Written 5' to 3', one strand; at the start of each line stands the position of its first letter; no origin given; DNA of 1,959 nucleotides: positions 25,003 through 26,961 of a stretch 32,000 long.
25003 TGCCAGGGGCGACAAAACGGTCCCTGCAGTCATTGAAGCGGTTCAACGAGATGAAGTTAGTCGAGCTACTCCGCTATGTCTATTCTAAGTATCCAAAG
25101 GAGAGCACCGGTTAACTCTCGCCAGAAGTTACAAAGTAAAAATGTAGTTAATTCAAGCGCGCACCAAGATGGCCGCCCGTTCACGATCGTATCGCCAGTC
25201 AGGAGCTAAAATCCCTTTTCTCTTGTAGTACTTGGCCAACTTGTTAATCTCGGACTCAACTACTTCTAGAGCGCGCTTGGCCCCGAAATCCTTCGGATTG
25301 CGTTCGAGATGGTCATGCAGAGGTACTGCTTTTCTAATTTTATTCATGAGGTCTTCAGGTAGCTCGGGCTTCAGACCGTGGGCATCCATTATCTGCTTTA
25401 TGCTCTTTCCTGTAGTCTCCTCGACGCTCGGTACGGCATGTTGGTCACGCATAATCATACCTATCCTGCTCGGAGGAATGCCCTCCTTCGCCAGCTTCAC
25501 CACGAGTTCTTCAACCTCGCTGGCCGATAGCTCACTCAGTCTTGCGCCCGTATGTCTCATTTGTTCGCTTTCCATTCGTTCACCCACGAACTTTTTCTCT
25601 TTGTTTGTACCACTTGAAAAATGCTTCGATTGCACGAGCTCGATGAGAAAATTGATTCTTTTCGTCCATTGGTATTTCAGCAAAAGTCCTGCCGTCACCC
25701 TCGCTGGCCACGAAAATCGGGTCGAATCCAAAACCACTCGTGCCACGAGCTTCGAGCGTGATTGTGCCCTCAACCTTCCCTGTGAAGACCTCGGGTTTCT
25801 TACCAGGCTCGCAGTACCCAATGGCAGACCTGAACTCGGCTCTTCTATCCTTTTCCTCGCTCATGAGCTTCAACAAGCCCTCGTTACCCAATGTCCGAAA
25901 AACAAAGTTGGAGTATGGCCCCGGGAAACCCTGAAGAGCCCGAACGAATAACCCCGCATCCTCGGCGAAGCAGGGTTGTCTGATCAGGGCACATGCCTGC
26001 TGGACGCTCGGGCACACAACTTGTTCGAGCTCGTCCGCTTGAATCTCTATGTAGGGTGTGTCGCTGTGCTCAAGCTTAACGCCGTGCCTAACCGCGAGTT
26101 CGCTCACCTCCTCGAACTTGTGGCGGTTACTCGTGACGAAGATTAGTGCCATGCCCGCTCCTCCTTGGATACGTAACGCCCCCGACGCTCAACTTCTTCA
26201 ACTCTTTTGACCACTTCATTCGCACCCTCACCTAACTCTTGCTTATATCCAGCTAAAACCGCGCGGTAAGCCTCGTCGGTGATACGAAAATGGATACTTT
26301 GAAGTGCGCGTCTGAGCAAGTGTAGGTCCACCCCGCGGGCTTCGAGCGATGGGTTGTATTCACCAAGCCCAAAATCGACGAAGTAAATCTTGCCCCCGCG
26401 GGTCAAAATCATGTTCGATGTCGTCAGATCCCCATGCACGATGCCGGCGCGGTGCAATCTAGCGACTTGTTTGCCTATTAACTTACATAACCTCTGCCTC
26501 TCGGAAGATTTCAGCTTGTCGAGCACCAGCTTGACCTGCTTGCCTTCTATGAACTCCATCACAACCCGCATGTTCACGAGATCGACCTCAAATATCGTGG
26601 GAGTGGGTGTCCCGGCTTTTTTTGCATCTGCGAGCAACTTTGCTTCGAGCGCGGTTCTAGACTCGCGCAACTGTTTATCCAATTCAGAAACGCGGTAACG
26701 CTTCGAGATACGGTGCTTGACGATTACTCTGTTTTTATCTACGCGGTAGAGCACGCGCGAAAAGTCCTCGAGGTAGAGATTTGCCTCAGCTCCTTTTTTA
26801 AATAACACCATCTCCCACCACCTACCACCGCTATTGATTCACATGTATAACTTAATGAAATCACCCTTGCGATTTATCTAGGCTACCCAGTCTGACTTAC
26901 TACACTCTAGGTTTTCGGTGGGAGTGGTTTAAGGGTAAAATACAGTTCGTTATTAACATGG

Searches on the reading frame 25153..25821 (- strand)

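Call 26: search_protein_families(library=pfam, proteins=[window:25153-25821:-], max_evalue=0.001)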
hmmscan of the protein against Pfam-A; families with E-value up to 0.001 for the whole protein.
window:25153-25821:- (222 aa): 2 families
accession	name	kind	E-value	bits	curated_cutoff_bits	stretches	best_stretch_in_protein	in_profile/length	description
PF00312.27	Ribosomal_S15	-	7.6e-13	48.9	31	1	142-218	2-80/81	Ribosomal protein S15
PF08069.17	Ribosomal_S13_N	-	1.6e-12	47.7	25.4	1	91-130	21-60/60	Ribosomal S13/S15 N-terminal domain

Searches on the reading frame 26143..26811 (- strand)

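Call 26: search_protein_families(library=pfam, proteins=[window:26143-26811:-], max_evalue=0.001)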
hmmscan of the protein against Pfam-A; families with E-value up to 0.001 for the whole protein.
window:26143-26811:- (222 aa): 6 families
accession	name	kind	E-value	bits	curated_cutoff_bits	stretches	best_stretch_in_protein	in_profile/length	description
PF01163.29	RIO1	-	1e-12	48.5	22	1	31-148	34-149/187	RIO domain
PF00069.31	Pkinase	-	6.8e-09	35.9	31.7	1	77-151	69-146/263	Protein kinase domain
PF01636.29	APH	-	1.3e-08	35.4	23.2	0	122-153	168-200/239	Phosphotransferase enzyme family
PF06293.20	Kdo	-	1.3e-08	35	21.3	1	45-189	50-207/207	Lipopolysaccharide kinase (Kdo/WaaP) family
PF03109.22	ABC1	-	3e-07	30.3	22.9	1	68-150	130-214/244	ABC1 atypical kinase-like domain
PF07714.23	PK_Tyr_Ser-Thr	-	8e-06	25.8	23.1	1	80-151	75-150/258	Protein tyrosine and serine/threonine kinase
